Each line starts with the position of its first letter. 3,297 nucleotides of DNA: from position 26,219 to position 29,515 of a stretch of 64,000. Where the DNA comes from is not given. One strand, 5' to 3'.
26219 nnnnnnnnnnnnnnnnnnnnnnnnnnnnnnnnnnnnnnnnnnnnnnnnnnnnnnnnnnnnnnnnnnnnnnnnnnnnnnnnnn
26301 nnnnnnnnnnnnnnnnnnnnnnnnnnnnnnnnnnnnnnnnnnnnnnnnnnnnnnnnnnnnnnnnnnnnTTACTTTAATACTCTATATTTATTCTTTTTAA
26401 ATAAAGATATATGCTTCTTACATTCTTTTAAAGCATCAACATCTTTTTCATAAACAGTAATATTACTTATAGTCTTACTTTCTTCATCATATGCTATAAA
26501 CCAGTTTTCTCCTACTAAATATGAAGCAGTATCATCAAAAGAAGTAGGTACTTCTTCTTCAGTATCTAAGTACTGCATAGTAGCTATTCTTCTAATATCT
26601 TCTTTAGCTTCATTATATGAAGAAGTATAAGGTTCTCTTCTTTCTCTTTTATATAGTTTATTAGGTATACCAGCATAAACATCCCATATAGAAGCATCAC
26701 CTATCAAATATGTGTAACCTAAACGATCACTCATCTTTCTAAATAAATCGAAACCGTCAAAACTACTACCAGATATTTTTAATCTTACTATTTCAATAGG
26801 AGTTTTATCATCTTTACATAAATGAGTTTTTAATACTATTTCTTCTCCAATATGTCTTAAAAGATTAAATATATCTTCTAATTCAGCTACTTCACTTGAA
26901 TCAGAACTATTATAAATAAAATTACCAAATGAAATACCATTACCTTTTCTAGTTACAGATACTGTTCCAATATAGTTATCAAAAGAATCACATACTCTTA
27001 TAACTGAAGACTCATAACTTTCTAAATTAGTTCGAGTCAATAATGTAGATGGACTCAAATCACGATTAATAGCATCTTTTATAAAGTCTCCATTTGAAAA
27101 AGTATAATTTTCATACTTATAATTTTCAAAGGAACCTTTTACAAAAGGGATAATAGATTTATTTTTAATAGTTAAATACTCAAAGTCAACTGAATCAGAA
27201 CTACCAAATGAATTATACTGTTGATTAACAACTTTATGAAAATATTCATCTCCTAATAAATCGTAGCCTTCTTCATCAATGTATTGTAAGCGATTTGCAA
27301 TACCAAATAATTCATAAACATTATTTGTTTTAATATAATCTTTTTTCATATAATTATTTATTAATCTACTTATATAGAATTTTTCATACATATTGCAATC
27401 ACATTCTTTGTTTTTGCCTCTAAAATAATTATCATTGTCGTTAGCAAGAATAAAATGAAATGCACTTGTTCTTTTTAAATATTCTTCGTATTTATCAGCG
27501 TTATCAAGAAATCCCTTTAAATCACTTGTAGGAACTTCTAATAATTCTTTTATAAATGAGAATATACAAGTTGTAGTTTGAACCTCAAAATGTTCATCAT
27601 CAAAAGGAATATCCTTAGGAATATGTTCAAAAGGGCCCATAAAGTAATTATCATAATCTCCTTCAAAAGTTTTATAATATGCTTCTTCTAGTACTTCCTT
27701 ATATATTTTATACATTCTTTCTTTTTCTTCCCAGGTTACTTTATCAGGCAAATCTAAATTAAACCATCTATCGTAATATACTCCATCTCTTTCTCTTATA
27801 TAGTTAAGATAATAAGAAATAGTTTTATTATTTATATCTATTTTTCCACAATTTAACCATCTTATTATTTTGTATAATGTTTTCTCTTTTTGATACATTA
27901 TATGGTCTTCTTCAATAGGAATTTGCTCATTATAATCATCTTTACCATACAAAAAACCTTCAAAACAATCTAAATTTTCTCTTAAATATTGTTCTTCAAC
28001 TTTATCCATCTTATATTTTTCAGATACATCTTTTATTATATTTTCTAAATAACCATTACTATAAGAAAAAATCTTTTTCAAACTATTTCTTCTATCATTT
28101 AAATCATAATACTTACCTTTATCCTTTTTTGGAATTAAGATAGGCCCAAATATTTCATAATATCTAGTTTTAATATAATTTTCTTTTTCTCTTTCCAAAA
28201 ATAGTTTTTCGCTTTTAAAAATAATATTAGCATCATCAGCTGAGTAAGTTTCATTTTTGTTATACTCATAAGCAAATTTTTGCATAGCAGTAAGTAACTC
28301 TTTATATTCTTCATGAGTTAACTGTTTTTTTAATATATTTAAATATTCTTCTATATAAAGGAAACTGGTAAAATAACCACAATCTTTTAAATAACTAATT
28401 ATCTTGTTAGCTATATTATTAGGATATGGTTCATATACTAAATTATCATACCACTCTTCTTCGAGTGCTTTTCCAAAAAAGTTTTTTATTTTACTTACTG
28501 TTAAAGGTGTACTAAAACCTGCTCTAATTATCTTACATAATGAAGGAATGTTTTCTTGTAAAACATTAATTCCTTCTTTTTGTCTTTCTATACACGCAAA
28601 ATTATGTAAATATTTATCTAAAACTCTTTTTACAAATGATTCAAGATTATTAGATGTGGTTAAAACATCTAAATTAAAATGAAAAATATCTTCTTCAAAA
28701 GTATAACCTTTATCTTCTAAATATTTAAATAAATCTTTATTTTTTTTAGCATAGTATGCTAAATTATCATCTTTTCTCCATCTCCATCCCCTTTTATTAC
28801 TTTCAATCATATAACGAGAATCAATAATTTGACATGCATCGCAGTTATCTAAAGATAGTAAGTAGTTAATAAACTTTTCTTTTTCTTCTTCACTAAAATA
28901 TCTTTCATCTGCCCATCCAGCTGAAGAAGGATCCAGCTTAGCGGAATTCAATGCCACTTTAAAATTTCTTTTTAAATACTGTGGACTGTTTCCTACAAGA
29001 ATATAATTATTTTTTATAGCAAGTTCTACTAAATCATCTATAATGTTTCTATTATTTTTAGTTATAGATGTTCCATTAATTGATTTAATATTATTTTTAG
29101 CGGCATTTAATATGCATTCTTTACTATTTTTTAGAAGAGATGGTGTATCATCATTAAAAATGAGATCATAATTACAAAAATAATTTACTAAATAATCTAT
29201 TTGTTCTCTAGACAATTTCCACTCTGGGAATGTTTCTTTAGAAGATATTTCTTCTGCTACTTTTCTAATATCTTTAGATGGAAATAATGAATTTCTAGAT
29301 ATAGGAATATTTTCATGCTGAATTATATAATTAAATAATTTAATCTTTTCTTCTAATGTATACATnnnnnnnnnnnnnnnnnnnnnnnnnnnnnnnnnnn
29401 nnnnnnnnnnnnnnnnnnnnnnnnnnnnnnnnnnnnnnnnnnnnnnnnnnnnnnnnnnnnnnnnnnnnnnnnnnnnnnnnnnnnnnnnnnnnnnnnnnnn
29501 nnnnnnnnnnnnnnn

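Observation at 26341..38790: Tandemly duplicated two-gene module encoding about 1060-aa (B) and about 990-aa (A) cytoplasmic proteins of unknown family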

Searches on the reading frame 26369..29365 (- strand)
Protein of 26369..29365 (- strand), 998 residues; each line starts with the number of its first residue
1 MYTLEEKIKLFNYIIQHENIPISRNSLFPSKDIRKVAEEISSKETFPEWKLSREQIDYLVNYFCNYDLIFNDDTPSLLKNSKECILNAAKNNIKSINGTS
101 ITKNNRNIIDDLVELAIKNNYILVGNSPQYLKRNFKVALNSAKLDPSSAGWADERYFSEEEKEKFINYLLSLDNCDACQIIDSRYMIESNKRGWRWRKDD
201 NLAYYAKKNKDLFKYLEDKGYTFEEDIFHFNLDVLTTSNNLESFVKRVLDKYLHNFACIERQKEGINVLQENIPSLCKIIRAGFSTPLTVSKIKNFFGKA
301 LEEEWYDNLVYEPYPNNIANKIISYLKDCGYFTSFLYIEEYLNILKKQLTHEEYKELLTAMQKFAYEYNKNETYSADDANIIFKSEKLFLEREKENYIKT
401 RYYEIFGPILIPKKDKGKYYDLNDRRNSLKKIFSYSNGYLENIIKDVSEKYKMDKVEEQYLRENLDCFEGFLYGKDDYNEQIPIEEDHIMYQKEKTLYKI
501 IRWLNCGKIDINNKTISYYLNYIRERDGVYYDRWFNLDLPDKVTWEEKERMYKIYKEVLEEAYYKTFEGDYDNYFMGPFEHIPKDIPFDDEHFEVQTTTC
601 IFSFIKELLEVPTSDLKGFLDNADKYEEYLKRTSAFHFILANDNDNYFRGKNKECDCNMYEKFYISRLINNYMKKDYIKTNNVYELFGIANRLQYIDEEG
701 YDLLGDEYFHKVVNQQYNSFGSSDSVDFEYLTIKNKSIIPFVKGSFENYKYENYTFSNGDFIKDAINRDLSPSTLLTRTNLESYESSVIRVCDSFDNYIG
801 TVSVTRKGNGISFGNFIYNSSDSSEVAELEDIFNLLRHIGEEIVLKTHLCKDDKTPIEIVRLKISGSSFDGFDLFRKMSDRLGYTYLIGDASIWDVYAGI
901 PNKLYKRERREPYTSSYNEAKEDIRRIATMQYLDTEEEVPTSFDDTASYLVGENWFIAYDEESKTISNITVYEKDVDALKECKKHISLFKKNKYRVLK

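Call 4: search_protein_families(library=pfam, proteins=[window:26369-29365:-], max_evalue=1)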
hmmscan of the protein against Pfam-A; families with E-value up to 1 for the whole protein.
window:26369-29365:- (998 aa): 4 families
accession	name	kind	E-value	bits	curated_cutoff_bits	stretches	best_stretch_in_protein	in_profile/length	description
PF24643.1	DUF7637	-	0.047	14.2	27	1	352-389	72-110/112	Domain of unknown function (DUF7637)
PF02186.21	TFIIE_beta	-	0.048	14.3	28.1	1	321-375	7-59/66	TFIIE beta subunit core domain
PF10657.14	RC-P840_PscD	-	0.058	14.1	23.5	1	181-225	95-141/144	Photosystem P840 reaction centre protein PscD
PF13475.11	DUF4116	-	0.3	11.1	24.9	0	75-96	20-41/49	Domain of unknown function (DUF4116)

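Call 5: search_protein_families(library=padloc, proteins=[window:26369-29365:-], max_evalue=1)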
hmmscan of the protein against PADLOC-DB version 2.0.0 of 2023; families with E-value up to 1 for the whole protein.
window:26369-29365:- (998 aa): 0 families

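Call 6: search_protein_families(library=ncbifam, proteins=[window:26369-29365:-], max_evalue=1)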
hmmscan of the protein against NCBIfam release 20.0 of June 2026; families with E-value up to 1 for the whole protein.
window:26369-29365:- (998 aa): 0 families

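Call 17: find_homologous_proteins(query=window:26369-29365:-)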
Query window:26369-29365:- (998 aa): 3 proteins with E <= 0.001 among 8000 candidates.
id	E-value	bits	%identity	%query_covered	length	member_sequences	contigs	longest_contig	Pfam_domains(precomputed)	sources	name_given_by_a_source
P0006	0.0e+0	1900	98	86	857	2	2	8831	-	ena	-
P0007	0.0e+0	1047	52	100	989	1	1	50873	-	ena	-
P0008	2.6e-7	47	22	84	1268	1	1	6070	-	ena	-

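Call 22: find_encoding_contigs(protein=P0008, flank=10000, max_places=4)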
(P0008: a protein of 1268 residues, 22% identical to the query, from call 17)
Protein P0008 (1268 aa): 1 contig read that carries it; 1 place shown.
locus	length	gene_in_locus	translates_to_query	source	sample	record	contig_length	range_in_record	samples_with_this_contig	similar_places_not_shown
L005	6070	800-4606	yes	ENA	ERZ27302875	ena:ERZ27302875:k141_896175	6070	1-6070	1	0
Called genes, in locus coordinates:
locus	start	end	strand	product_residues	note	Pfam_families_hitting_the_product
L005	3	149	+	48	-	?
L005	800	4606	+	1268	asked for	-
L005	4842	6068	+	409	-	?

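Call 77: search_protein_families(library=phrogs, proteins=[window:26369-29365:-], max_evalue=0.1)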
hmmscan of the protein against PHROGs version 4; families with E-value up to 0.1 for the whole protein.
window:26369-29365:- (998 aa): 0 families
